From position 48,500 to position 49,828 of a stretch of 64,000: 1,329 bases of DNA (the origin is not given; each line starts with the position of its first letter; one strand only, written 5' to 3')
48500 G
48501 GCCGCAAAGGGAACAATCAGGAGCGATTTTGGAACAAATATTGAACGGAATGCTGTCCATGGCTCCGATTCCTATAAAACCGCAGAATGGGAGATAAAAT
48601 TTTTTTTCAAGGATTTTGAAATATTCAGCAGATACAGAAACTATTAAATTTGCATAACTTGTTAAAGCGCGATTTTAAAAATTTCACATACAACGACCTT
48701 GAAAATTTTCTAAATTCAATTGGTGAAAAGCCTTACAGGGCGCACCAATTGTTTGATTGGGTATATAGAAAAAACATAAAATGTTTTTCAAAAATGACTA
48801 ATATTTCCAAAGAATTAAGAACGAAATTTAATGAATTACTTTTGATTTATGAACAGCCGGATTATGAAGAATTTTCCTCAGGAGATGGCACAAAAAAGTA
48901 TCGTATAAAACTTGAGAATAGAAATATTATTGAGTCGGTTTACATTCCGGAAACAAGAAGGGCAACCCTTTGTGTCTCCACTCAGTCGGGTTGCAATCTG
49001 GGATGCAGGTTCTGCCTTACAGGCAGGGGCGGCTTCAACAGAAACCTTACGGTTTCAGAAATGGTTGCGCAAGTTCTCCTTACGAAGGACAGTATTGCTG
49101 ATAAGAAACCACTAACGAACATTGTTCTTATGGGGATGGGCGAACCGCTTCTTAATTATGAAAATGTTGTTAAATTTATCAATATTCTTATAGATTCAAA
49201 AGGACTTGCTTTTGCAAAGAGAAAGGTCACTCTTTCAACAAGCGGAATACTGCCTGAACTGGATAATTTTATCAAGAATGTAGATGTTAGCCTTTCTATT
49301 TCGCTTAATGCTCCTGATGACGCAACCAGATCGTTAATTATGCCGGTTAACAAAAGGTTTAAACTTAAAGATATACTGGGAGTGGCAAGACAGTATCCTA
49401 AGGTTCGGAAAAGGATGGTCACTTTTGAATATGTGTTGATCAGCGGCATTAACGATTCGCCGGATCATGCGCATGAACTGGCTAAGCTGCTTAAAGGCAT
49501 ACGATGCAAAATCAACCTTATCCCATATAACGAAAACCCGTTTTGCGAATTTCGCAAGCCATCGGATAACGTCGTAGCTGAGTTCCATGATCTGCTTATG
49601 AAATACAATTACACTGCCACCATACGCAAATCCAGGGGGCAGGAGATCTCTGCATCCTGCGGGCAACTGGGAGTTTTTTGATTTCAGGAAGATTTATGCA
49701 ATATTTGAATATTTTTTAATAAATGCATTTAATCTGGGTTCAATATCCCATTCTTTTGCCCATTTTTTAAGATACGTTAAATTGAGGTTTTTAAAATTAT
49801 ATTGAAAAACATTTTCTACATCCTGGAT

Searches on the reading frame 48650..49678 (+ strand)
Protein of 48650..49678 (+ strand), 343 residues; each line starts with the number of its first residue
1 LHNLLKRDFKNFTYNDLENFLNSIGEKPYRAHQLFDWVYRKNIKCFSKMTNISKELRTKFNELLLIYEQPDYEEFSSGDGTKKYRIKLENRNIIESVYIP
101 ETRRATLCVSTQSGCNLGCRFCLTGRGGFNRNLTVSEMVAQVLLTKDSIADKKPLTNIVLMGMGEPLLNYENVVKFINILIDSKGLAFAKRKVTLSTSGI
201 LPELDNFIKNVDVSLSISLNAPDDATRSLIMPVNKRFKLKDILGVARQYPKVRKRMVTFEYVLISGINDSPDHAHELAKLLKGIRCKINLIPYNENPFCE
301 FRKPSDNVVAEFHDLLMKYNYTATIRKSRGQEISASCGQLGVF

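Call 38: find_related_loci(query=window:48650-49678:+, collection=genome_contigs, flank=6000)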
Query window:48650-49678:+ (343 aa) in genome_contigs; peptide patterns used: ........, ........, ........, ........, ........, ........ (x = any residue, [..] = any of these).
97 stretches matched a pattern; 2 encode a relative of the query (tblastn E <= 1e-3); 2 distinct loci.
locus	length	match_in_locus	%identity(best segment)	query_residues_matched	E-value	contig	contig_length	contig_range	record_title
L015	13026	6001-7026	45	8-341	1e-96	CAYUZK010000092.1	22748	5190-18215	MAG TPA_asm: uncultured Archangium sp. isolate SRP319275_co1_276 genome assembly, contig: NODE_2249_length_22748_cov_7.4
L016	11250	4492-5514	43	8-341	6e-91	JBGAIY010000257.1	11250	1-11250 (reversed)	MAG: Myxococcaceae bacterium isolate MAG_MBR_H125.17 MBRH125-17_opera_contig_9556, whole genome shotgun sequence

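Call 55: find_related_loci(query=window:48650-49678:+, collection=metagenome_contigs, flank=5000)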
Query window:48650-49678:+ (343 aa) in metagenome_contigs; peptide patterns used: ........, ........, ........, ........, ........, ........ (x = any residue, [..] = any of these).
246 stretches matched a pattern; 3 encode a relative of the query (tblastn E <= 1e-3); 3 distinct loci.
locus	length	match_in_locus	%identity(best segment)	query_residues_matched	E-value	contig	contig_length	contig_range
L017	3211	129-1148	44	8-341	2e-94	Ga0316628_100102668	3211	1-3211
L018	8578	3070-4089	44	8-340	8e-92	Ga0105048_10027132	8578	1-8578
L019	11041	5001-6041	37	17-341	4e-67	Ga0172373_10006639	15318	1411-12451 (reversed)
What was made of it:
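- Checked: No close sister genome was found: the best rlmN relatives are 37-45% identical (calls 38, 55).
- Tried and rejected: Scans of genome_contigs and metagenome_contigs with RlmN found only 37-45% identical relatives (calls 38, 55), so the test could not be done.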
